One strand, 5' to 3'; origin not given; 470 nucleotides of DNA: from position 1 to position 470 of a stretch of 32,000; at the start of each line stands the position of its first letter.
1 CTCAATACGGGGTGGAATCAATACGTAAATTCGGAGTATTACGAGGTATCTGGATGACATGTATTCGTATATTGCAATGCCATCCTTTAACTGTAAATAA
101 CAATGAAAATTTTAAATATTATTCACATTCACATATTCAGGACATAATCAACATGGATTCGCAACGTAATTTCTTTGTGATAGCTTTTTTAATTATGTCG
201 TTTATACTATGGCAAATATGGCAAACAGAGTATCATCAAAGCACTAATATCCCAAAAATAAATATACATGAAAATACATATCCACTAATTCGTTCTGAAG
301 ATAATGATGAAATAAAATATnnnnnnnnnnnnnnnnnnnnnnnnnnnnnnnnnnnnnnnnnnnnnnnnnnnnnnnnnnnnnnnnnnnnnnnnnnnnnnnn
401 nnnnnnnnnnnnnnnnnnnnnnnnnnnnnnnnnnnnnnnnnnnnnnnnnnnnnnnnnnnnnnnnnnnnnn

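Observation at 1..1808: yidD reading frame runs into yidC with no stop codon (possible YidD-YidC fusion)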

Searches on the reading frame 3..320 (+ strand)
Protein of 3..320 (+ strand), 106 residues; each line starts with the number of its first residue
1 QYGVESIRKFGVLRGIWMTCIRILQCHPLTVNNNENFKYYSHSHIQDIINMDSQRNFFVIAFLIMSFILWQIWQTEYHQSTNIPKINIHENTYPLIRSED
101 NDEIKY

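Call 45: search_protein_representatives(protein=window:3-320:+)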
Query: 106 residues. Proteins with E-value up to 0.001 (for the whole library): 6; up to 1e-10: 0; up to 1e-30: 0. The best 6 are listed.
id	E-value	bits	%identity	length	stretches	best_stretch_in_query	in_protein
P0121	2.5e-07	46.8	65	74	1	1-34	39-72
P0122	1.7e-04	37.7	48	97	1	2-44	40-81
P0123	2.0e-04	37.5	43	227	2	2-29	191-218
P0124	3.0e-04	36.9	56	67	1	46-82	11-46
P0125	5.9e-04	35.9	52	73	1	2-32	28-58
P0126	6.9e-04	35.7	53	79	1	2-31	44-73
